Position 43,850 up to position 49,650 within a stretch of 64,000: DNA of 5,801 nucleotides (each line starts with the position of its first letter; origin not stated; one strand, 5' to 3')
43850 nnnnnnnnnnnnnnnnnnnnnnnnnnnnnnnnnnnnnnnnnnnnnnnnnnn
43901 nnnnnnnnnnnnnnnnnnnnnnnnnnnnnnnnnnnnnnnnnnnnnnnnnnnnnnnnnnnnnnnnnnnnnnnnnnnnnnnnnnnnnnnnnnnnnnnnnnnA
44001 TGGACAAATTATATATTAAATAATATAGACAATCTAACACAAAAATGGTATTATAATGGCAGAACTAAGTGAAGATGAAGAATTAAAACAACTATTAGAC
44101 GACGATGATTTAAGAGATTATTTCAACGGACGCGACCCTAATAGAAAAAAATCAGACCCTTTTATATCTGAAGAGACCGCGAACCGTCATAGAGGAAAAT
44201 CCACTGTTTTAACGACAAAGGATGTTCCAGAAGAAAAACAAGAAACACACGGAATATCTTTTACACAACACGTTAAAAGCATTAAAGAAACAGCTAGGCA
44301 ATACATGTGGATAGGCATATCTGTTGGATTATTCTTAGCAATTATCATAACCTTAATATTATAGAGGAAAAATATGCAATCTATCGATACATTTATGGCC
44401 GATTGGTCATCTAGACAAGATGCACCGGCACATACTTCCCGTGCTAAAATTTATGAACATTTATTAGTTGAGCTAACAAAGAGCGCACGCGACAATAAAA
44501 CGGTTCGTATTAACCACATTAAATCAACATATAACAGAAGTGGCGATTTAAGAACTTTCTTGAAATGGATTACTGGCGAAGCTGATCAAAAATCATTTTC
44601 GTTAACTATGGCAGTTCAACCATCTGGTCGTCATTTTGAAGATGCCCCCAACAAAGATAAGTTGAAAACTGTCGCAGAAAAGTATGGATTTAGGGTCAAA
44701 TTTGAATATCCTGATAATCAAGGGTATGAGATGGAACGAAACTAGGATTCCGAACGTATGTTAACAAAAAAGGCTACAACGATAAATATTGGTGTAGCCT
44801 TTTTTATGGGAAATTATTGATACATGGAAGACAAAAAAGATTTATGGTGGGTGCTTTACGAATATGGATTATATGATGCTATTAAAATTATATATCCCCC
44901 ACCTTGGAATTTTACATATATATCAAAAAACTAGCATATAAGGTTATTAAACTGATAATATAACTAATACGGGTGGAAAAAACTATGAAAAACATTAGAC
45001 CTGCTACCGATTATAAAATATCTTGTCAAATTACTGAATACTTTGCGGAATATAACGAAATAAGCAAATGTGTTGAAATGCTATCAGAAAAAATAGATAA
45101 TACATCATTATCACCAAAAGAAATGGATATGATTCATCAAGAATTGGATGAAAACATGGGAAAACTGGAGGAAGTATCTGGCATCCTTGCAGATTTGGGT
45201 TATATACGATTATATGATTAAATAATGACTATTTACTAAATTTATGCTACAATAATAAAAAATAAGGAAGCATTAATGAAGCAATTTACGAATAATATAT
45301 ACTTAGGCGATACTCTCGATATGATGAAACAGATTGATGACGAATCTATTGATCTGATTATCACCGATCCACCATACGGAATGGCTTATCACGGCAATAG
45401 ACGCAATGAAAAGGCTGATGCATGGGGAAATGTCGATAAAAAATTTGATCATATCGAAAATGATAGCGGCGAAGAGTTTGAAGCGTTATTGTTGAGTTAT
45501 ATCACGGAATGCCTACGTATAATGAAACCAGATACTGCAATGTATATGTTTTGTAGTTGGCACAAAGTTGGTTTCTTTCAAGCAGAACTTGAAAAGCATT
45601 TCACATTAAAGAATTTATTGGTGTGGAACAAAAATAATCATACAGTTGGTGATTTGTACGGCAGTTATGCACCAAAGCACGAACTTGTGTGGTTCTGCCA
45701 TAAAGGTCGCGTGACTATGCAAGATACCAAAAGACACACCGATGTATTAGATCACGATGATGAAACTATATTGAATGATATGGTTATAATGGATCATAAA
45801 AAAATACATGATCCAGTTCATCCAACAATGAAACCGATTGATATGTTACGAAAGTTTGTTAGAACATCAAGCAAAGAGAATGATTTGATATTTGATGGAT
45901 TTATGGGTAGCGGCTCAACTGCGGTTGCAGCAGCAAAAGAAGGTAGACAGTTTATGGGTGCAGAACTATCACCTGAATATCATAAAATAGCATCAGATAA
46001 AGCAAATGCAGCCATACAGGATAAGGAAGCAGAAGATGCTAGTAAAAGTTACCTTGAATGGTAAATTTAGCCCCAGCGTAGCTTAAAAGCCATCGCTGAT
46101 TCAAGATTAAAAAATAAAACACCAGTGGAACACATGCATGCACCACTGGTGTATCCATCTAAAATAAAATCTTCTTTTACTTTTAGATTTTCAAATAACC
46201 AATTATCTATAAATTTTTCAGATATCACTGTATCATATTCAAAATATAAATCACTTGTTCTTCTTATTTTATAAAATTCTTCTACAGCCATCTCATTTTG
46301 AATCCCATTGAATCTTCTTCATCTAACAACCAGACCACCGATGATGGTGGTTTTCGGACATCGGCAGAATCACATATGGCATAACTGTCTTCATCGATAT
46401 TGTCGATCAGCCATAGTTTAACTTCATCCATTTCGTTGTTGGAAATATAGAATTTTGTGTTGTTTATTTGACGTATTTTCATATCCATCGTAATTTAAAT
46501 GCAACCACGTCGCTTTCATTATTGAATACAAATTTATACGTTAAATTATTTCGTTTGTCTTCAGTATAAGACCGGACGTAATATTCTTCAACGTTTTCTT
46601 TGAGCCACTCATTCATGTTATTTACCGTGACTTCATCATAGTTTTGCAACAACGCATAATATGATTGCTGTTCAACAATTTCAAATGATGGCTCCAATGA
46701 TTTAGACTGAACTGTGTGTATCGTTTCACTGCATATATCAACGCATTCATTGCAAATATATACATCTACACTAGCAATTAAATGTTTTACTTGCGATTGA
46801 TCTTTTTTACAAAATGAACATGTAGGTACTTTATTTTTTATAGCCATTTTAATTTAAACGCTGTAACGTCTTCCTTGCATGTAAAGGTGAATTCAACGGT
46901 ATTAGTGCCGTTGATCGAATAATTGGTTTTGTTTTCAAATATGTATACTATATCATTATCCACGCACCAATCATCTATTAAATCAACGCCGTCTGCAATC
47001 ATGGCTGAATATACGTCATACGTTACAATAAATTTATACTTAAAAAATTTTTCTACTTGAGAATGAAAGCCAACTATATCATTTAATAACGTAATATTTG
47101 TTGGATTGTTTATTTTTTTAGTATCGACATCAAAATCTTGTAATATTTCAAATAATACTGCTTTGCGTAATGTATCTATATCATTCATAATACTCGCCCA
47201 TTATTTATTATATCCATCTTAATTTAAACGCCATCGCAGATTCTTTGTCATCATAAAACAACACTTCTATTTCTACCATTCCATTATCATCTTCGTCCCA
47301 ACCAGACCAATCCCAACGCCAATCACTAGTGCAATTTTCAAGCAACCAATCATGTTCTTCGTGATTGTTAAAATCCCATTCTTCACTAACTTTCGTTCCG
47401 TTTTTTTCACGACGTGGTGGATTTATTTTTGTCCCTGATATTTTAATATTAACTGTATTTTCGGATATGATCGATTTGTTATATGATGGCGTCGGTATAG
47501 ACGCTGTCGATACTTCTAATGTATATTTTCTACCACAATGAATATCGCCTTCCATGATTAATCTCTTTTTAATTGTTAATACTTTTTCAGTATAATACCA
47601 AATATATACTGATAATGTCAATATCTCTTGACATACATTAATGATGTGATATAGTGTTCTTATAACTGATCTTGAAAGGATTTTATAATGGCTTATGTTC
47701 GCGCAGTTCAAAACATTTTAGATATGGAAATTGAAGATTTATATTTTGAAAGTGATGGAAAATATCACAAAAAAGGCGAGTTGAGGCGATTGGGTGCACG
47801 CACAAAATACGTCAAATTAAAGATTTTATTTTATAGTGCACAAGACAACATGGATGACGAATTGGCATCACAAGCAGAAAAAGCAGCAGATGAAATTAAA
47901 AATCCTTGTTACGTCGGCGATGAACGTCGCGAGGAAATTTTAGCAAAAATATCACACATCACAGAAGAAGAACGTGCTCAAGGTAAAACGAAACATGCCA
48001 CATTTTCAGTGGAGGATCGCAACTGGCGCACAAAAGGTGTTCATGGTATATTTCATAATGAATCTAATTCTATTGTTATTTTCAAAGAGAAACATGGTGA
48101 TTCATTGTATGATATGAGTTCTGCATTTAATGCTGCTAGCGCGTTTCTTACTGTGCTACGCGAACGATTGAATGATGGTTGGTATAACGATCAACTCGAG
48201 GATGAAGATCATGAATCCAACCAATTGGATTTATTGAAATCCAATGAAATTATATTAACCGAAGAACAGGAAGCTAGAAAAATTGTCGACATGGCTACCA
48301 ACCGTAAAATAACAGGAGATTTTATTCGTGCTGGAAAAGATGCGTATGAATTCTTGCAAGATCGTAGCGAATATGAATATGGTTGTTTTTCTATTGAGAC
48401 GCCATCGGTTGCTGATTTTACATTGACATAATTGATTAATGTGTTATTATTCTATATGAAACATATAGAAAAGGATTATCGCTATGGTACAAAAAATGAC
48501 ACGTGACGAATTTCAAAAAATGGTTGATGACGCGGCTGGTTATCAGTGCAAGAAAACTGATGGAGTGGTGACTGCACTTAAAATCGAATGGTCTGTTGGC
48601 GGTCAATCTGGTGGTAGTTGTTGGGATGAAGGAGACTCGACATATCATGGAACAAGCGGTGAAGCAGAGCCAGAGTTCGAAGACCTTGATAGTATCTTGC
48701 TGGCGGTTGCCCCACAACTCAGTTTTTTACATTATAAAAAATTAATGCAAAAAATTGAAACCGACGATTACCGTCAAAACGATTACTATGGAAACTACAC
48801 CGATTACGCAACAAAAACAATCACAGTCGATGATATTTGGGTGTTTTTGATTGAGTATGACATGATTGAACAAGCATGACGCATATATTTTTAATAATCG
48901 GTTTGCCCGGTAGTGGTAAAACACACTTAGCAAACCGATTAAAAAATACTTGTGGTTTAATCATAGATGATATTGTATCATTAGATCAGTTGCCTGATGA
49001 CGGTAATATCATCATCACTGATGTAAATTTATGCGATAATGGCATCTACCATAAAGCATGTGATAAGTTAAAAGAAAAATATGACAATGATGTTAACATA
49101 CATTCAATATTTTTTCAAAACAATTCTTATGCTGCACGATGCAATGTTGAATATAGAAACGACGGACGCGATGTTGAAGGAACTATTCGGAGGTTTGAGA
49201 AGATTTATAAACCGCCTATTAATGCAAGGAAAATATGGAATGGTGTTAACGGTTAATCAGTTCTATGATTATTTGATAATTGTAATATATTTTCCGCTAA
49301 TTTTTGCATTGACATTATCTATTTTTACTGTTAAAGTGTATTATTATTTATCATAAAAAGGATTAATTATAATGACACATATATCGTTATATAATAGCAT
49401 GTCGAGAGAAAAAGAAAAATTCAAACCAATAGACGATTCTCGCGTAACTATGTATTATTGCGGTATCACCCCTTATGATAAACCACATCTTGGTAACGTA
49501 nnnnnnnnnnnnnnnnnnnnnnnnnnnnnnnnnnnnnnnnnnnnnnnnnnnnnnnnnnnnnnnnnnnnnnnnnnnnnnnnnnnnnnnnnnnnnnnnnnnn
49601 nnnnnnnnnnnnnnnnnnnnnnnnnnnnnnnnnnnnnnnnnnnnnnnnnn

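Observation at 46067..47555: Five head-to-tail AFKLRW paralogues in a translationally coupled minus-strand array downstream of a methyltransferase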

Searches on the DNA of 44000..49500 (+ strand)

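Call 5: search_dna_similar(query=window:44000-49500:+, collection=phages, mode=distant)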
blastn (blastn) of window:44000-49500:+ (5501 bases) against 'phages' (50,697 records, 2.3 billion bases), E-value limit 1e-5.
Records with a match: 11; places in all: 11; records where one place covers at least 80% of the query: 0.
Best place of each record, by identity: 60-80% 11.
By first word of the organism name: Streptococcus 9; Alicyclobacillus 1; Staphylococcus 1.
By host as written in the record: Streptococcus pneumoniae 08B01757 2; Alicyclobacillus acidoterrestris MMB007 1; Staphylococcus pseudintermedius 1; Streptococcus pneumoniae, strain V22 1; Streptococcus pneumoniae, strain 34117 1; Streptococcus pneumoniae, strain 8140 1; Streptococcus pneumoniae 09B10874 1; Streptococcus pneumoniae 18C/2 1; and 2 more.
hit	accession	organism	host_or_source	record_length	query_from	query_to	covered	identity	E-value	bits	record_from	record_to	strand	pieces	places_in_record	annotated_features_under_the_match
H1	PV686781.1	Alicyclobacillus phage MMB025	Alicyclobacillus acidoterrestris MMB007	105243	1535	1710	3%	70.4%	3e-9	73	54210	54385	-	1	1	DNA methyltransferase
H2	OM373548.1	Staphylococcus phage vB_SpsM-DH2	Staphylococcus pseudintermedius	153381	1489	1656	3%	72.2%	2e-12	83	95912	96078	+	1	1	record has no annotation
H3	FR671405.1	Streptococcus phage V22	Streptococcus pneumoniae, strain V22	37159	1532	1656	2%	75.0%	3e-10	75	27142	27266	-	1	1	scaffold 3 | Cytosine specific DNA methyltransferase | HMMPfam hit to PF01555, N6_N4_Mtase, score 1.4e-47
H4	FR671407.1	Streptococcus phage 34117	Streptococcus pneumoniae, strain 34117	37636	1532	1656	2%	75.0%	3e-10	75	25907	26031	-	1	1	scaffold 2 | Cytosine specific DNA methyltransferase | HMMPfam hit to PF01555, N6_N4_Mtase, score 1.4e-47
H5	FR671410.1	Streptococcus phage 8140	Streptococcus pneumoniae, strain 8140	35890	1532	1656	2%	75.0%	3e-10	75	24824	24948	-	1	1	scaffold 4 | Cytosine specific DNA methyltransferase | HMMPfam hit to PF01555, N6_N4_Mtase, score 1.4e-47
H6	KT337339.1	Streptococcus phage phiARI0004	Streptococcus pneumoniae 08B01757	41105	1532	1656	2%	75.0%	3e-10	75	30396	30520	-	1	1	cytosine specific DNA methyltransferase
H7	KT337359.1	Streptococcus phage phiARI0468b-3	Streptococcus pneumoniae 09B10874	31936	1532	1656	2%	75.0%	3e-10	75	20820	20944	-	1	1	cytosine specific DNA methyltransferase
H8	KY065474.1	Streptococcus phage IPP34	Streptococcus pneumoniae 18C/2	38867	1532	1656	2%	75.0%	3e-10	75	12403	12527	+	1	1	adenine-specific methyltransferase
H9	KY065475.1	Streptococcus phage IPP35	Streptococcus pneumoniae GA13637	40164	1532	1656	2%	75.0%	3e-10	75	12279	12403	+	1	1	adenine-specific methyltransferase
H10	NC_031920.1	Streptococcus phage phiARI0004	Streptococcus pneumoniae 08B01757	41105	1532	1656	2%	75.0%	3e-10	75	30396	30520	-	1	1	DNA methyltransferase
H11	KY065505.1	Streptococcus phage IPP69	Streptococcus pneumoniae SA53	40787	1532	1656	2%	75.0%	3e-9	72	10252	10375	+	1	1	adenine-specific methyltransferase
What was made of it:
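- Tried and rejected: No close relative of the locus in 50,697 phage records; only the methyltransferase matched (call 5).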

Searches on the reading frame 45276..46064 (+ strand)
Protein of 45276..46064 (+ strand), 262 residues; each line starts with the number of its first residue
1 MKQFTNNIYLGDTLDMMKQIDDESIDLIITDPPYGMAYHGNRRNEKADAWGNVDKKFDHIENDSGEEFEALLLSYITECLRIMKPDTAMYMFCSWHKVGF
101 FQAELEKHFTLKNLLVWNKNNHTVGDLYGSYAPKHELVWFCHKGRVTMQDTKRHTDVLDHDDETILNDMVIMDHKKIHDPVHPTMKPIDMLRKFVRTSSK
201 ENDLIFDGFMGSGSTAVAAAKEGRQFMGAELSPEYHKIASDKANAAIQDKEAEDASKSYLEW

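Call 3: search_protein_families(library=pfam, proteins=[window:45276-46064:+], max_evalue=1)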
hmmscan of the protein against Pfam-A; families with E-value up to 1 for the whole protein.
window:45276-46064:+ (262 aa): 5 families
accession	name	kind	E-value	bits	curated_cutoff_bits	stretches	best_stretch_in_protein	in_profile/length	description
PF01555.25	N6_N4_Mtase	-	5.3e-38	131.6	26.7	1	25-239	1-219/221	DNA methylase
PF01170.24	UPF0020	-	2e-05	24.8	22.3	1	21-45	118-142/197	RMKL-like, methyltransferase domain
PF02384.22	N6_Mtase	-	8.5e-05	22.5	20.4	1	7-51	108-151/311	N-6 DNA Methylase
PF08241.18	Methyltransf_11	-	0.046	14.8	21.2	0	211-247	6-42/95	Methyltransferase domain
PF13649.12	Methyltransf_25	-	0.11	13.7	27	1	210-246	6-49/97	Methyltransferase domain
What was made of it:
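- On Beta-class N6/N4 DNA methyltransferase (the neighbour 45276-46064): E=5.3e-38 (call 3).
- Checked: The beta-class methyltransferase (45276-46064, PF01555 E=5e-38, call 3) is on the + strand.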

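Call 4: search_protein_families(library=phrogs, proteins=[window:45276-46064:+], max_evalue=1)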
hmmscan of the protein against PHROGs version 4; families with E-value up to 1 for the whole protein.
window:45276-46064:+ (262 aa): 18 families
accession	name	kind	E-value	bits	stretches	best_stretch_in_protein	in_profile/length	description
phrog_67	-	other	2.5e-61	209.7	1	4-255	122-355/743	DNA methyltransferase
phrog_498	-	other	1.4e-45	156.9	1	15-253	213-430/633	DNA methyltransferase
phrog_3008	-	other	9.4e-22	78.5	1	181-250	149-218/244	DNA methyltransferase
phrog_18293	-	other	6.3e-19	69.1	1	161-252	25-116/119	methyltransferase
phrog_6025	-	other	1.2e-16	61.8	1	6-122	12-113/192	DNA methyltransferase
phrog_6952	-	other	3.5e-14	54.1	1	181-236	113-168/181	DNA methyltransferase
phrog_23085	-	unknown function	2e-13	51.2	1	151-242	14-104/138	-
phrog_23148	-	unknown function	1.7e-10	42.2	1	173-250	76-153/165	-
phrog_8769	-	other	2.5e-10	41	1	191-250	1-60/71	methyltransferase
phrog_18146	-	other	3e-09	37.3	2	192-251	59-118/452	DNA methyltransferase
phrog_12517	-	unknown function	1.1e-07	32.4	2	201-259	105-162/316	-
phrog_12862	-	unknown function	1.5e-06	29.1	1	6-37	3-34/149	-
phrog_16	-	DNA, RNA and nucleotide metabolism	1.7e-05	24.3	1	177-241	843-907/986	DNA helicase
phrog_10183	-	other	0.00015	21.2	2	7-34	503-528/889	DNA methyltransferase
phrog_2713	-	unknown function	0.001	19.1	1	7-49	273-315/520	-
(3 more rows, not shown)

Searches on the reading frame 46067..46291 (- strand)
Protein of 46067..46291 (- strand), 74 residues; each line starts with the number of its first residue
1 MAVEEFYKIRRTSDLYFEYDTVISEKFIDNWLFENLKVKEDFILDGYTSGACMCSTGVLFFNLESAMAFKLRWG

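Call 3: search_protein_families(library=pfam, proteins=[window:46067-46291:-], max_evalue=1)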
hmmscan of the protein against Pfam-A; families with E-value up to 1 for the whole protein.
window:46067-46291:- (74 aa): 0 families

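Call 4: search_protein_families(library=phrogs, proteins=[window:46067-46291:-], max_evalue=1)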
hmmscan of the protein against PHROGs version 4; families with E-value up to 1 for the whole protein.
window:46067-46291:- (74 aa): 0 families

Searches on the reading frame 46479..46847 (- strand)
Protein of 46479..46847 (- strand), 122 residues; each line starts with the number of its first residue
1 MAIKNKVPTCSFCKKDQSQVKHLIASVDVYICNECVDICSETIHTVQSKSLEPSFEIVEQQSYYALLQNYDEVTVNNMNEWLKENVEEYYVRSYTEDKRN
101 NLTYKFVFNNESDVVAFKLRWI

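Call 3: search_protein_families(library=pfam, proteins=[window:46479-46847:-], max_evalue=1)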
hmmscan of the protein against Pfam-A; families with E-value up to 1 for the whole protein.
window:46479-46847:- (122 aa): 5 families
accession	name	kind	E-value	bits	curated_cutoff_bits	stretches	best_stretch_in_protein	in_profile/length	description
PF06689.19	zf-C4_ClpX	-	1.9e-15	56.9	27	1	9-44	2-38/39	ClpX C4-type zinc finger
PF16674.11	UCH_N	-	0.0069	16.7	25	1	43-104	15-74/105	N-terminal of ubiquitin carboxyl-terminal hydrolase 37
PF25572.1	TPR_ZSWIM8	-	0.0075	16.4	27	1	21-96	116-192/210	ZSWIM8, TPR repeats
PF03860.21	DUF326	-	0.092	13.2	20.4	1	31-41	10-20/21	Domain of Unknown Function (DUF326)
PF19322.4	RKP_N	-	0.12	12.7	27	1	14-76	24-85/137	E3 ubiquitin-protein ligase RKP N-terminus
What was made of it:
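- On ClpX N-terminal zinc-binding domain (PF06689), for gene 46479-46847 only: 56.9 bits against a cutoff of 27, E=1.9e-15 (call 3).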

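Call 4: search_protein_families(library=phrogs, proteins=[window:46479-46847:-], max_evalue=1)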
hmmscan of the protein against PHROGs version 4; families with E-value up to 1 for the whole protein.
window:46479-46847:- (122 aa): 7 families
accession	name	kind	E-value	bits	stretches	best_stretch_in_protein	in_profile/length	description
phrog_6797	-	unknown function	1.7e-11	45.3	1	9-47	65-103/107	-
phrog_12435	-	other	0.00019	22.3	1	5-42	3-40/65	protease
phrog_5259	-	unknown function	0.00034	21.3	1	7-46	10-52/70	-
phrog_20296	-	unknown function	0.0055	17.9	1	5-52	2-53/121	-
phrog_888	-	unknown function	0.0061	17.3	1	6-106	6-103/271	-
phrog_2259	-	DNA, RNA and nucleotide metabolism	0.13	12.8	1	60-98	34-71/186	Rnase H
phrog_7134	-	unknown function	0.16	12.8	1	63-113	10-61/119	-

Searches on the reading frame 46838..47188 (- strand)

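Call 3: search_protein_families(library=pfam, proteins=[window:46838-47188:-], max_evalue=1)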
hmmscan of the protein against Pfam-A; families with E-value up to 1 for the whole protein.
window:46838-47188:- (116 aa): 1 family
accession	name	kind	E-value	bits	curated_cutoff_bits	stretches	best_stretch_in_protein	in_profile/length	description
PF14668.11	RICTOR_V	-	0.086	13.5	27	1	65-96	17-48/71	Rapamycin-insensitive companion of mTOR, domain 5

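Call 4: search_protein_families(library=phrogs, proteins=[window:46838-47188:-], max_evalue=1)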
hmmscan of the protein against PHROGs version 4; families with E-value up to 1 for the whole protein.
window:46838-47188:- (116 aa): 0 families

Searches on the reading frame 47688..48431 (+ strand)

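Call 3: search_protein_families(library=pfam, proteins=[window:47688-48431:+], max_evalue=1)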
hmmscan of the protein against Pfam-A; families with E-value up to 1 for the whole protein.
window:47688-48431:+ (247 aa): 0 families

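Call 4: search_protein_families(library=phrogs, proteins=[window:47688-48431:+], max_evalue=1)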
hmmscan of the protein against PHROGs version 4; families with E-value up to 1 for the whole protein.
window:47688-48431:+ (247 aa): 3 families
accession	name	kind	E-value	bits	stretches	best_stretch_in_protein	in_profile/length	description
phrog_3388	-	unknown function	0.0028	18.9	1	117-136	28-47/63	-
phrog_28576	-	unknown function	0.18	12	1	83-180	160-252/399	-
phrog_4244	-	tail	0.19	12.8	1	146-180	40-74/168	tail protein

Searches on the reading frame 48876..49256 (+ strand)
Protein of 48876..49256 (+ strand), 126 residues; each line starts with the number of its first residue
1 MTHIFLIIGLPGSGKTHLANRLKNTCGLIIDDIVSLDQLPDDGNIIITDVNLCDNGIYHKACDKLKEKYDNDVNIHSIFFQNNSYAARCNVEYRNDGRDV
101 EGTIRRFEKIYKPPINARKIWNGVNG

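Call 25: search_protein_families(library=pfam, proteins=[window:48876-49256:+], max_evalue=0.01)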
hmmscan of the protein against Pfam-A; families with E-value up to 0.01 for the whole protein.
window:48876-49256:+ (126 aa): 5 families
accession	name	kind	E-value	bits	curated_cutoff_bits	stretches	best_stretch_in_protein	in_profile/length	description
PF13238.12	AAA_18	-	8.7e-06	26.6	29.4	1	6-70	2-68/128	AAA domain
PF13671.12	AAA_33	-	0.00038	21.2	27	1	5-38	2-32/143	AAA domain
PF13401.12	AAA_22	-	0.0013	19.5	27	1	4-68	7-61/130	AAA domain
PF01078.27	Mg_chelatase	-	0.0045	16.8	20.3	0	3-24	23-44/207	Magnesium chelatase, subunit ChlI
PF09848.15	SLFN-g3_helicase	-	0.0092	15.7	24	1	3-84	2-74/354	Schlafen group 3, DNA/RNA helicase domain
